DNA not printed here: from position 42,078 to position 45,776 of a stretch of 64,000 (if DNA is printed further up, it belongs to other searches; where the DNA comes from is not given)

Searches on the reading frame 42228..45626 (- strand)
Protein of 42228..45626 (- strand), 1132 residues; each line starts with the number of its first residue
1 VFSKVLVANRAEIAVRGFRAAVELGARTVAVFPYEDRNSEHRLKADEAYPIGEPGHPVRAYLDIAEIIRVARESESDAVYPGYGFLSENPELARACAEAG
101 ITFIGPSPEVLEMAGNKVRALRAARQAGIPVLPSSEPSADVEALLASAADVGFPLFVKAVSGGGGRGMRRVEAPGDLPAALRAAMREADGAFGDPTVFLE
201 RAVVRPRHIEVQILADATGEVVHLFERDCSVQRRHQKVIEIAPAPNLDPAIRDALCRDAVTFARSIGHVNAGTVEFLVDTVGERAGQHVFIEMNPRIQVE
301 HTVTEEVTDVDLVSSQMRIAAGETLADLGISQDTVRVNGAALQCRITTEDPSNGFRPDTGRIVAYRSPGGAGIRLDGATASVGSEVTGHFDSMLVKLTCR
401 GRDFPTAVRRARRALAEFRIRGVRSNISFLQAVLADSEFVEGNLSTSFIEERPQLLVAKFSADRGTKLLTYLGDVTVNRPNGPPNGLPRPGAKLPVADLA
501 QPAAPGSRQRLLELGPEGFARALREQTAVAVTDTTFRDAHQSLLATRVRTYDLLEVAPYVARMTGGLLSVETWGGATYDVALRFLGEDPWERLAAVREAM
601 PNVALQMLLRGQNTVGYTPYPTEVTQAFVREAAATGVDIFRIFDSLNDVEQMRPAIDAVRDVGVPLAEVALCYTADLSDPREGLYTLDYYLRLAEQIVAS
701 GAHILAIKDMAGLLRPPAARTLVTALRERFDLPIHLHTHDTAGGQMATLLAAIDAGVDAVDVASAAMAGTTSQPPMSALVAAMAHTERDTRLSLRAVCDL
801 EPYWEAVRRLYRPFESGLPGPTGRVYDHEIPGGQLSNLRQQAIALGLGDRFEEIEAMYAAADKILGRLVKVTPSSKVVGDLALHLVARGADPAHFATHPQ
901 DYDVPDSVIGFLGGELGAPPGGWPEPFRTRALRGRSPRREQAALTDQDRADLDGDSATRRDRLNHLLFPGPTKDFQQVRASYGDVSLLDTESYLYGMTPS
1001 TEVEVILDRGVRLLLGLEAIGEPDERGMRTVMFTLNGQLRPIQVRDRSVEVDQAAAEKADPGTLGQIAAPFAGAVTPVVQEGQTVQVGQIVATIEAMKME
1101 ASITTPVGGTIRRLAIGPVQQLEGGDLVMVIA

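Call 12: search_protein_families(library=pfam, proteins=[window:42228-45626:-], max_evalue=0.01)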
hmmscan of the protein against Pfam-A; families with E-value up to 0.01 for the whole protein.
window:42228-45626:- (1132 aa): 8 families
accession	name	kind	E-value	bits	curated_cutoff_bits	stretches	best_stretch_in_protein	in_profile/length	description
PF02786.22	CPSase_L_D2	-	2.5e-64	217.1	19.8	1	117-326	2-209/211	Carbamoyl-phosphate synthase L chain, ATP binding domain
PF02436.23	PYC_OADA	-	6e-59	199.6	27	1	825-1013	1-198/201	Conserved carboxylase domain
PF00289.28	Biotin_carb_N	-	3.2e-40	137.4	25.5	1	1-111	1-110/110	Biotin carboxylase, N-terminal domain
PF02785.25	Biotin_carb_C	-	1e-32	112.9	32.4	1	343-451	1-108/108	Biotin carboxylase C-terminal domain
PF00682.25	HMGL-like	-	2e-12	47.5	29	1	650-801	102-257/260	HMGL-like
PF00364.28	Biotin_lipoyl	-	3.8e-11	43.1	22.1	1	1072-1131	8-73/73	Biotin-requiring enzyme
PF07478.18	Dala_Dala_lig_C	-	5.4e-06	26.5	24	1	141-228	25-105/204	D-ala D-ala ligase C-terminus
PF13375.12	RnfC_N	-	0.00069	20.1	25.6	1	1075-1121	42-87/101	RnfC Barrel sandwich hybrid domain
